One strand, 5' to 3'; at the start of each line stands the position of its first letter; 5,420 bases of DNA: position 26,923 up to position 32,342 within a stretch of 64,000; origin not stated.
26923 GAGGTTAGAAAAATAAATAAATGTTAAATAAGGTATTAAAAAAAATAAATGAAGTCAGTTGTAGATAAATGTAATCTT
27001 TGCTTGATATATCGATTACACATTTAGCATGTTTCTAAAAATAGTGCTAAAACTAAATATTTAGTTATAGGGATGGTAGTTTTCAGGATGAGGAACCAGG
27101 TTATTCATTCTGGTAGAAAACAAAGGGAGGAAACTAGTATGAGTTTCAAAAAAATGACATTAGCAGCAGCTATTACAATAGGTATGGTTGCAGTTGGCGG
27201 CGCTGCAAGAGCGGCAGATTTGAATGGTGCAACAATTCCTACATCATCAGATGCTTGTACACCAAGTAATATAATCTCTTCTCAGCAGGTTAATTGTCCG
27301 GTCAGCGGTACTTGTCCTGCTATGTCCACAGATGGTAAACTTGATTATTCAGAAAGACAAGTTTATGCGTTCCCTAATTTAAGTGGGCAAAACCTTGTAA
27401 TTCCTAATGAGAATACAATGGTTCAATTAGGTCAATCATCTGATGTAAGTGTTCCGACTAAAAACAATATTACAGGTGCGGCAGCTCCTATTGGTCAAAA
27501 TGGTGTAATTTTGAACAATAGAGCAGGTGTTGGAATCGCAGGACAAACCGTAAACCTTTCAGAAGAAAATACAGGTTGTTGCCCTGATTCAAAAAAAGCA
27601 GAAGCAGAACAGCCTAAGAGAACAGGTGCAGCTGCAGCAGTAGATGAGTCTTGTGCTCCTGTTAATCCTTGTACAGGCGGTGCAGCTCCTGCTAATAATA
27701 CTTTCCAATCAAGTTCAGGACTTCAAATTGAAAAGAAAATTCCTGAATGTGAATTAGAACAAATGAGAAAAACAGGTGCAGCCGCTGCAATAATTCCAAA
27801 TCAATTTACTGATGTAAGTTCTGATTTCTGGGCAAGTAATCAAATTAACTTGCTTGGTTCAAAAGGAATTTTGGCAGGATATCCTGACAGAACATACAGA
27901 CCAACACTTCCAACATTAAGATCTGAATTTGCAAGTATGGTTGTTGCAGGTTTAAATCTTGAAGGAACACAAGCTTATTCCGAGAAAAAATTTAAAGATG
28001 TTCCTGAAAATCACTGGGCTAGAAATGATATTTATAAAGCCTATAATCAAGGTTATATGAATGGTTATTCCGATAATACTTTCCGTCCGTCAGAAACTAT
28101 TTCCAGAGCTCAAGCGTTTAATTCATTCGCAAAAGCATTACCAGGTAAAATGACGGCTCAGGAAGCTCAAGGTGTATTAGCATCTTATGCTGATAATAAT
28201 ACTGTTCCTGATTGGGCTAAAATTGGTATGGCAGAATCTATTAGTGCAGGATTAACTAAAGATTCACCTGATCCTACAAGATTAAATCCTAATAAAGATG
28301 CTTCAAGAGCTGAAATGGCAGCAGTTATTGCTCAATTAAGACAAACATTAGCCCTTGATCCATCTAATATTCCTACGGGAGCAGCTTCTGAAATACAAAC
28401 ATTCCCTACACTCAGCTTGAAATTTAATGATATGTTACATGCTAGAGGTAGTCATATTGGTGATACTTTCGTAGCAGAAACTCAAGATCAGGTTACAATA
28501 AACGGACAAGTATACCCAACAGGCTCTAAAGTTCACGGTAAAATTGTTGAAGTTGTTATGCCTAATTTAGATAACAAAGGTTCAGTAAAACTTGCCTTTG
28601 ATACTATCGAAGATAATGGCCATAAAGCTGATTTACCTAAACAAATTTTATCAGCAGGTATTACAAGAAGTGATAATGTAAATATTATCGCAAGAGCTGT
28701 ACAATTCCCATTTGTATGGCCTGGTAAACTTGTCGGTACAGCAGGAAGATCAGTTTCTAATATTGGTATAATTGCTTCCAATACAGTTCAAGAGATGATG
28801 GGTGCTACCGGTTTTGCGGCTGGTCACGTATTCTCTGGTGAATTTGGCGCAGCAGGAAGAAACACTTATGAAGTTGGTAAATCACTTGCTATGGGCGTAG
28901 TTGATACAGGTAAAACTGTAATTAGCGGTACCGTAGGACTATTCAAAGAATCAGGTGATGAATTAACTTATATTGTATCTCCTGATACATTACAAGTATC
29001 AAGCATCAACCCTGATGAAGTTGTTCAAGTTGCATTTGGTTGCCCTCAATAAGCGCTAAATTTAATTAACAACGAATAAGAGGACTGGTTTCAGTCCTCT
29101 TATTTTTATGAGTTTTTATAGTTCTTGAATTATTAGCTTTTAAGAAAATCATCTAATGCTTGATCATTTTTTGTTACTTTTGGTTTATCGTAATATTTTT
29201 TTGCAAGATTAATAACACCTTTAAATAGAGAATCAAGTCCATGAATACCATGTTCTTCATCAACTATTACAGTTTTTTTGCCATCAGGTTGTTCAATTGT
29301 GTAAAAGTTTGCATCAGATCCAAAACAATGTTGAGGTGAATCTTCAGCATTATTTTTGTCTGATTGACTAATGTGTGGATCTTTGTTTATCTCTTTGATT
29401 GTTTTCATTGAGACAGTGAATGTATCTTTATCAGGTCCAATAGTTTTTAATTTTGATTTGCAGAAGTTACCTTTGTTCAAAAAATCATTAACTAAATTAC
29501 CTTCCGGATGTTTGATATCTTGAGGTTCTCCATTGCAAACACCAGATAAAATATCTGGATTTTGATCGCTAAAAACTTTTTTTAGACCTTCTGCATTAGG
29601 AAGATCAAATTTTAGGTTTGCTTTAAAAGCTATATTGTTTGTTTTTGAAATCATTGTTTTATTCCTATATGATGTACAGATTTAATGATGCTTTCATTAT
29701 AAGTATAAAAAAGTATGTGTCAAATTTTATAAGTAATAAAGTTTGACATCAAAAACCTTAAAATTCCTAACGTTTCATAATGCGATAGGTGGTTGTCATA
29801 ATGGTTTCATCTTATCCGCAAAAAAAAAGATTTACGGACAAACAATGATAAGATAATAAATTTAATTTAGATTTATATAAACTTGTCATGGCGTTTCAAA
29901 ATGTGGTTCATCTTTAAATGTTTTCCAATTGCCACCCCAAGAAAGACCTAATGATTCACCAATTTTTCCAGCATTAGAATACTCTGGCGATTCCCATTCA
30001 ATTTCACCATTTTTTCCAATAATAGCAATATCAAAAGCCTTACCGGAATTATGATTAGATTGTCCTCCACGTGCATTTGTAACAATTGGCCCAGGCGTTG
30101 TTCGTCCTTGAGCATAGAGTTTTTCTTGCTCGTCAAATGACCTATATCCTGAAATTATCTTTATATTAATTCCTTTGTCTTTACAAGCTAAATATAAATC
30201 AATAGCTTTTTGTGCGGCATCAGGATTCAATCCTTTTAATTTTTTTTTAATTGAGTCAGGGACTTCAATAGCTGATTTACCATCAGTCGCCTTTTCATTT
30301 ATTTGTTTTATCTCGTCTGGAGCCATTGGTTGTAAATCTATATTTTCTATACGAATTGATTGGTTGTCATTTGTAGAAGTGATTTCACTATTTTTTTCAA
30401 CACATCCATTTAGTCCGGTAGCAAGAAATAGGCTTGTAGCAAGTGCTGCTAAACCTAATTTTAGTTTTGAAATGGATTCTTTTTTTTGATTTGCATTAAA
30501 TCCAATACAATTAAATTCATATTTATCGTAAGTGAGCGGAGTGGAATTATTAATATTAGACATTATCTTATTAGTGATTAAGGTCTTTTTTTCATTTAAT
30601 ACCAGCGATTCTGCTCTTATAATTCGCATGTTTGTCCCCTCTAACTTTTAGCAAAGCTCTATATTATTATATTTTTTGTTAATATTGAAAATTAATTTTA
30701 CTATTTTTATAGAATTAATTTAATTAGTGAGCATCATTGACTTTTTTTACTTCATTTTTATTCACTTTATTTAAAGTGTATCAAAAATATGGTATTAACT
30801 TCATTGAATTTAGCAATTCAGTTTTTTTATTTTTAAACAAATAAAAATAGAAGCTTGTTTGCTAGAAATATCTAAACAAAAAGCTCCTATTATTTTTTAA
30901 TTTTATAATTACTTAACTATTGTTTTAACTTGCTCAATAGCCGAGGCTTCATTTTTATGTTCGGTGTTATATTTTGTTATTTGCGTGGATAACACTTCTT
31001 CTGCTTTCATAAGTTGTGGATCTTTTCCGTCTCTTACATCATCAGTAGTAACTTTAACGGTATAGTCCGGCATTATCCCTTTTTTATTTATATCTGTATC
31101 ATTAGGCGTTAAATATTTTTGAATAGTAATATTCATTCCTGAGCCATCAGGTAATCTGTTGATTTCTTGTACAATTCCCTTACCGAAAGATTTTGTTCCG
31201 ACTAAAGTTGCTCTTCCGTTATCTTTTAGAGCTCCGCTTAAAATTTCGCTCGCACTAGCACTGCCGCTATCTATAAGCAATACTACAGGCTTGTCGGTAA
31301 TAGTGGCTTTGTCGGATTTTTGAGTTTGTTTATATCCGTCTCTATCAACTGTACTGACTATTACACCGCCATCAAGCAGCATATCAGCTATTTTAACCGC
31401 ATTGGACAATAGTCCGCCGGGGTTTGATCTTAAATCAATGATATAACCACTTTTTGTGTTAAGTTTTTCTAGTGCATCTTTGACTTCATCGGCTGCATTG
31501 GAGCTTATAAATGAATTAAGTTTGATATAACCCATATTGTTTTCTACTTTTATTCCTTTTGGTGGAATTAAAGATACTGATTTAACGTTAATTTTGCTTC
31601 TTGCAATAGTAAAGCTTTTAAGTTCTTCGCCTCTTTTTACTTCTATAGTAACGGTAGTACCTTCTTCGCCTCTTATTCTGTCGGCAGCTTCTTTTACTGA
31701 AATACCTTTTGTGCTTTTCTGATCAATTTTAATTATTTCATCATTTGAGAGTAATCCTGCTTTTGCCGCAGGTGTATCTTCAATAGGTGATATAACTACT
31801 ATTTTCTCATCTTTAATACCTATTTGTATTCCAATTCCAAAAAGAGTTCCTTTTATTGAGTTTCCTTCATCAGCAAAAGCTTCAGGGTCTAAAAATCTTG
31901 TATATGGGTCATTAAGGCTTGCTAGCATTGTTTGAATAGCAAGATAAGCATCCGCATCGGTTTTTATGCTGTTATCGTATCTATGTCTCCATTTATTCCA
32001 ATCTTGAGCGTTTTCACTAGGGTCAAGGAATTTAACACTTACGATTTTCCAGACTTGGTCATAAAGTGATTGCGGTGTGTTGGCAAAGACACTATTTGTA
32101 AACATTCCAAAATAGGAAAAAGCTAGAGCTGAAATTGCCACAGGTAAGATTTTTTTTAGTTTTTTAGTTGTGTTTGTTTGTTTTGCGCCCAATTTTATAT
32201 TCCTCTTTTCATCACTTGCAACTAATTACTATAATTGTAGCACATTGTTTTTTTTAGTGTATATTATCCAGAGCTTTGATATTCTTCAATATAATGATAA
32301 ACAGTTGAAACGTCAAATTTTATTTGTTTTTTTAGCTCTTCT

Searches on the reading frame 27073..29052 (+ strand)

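Call 68: search_protein_families(library=pfam, proteins=[window:27073-29052:+], max_evalue=0.001)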
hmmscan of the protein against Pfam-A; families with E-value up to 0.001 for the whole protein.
window:27073-29052:+ (659 aa): 1 family
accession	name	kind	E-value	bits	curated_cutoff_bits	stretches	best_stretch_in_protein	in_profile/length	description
PF00395.25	SLH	-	4.9e-27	94.1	20.8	2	306-348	1-43/44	S-layer homology domain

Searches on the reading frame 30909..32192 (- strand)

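Call 68: search_protein_families(library=pfam, proteins=[window:30909-32192:-], max_evalue=0.001)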
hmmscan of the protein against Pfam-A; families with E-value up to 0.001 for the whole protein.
window:30909-32192:- (427 aa): 5 families
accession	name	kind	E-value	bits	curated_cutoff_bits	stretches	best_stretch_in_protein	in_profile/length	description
PF03572.23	Peptidase_S41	-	1.7e-56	190.8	24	1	219-379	1-165/165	Peptidase family S41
PF13180.12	PDZ_2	-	1e-12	48.6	27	1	120-196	3-78/80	PDZ domain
PF17820.7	PDZ_6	-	1.1e-09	38.3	27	1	133-187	2-54/54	PDZ domain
PF00595.29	PDZ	-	7.5e-09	36.3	23.2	1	115-185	9-80/81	PDZ domain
PF14684.11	Tricorn_C1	-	0.00059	20.1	24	0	38-80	3-45/59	Tricorn protease C1 domain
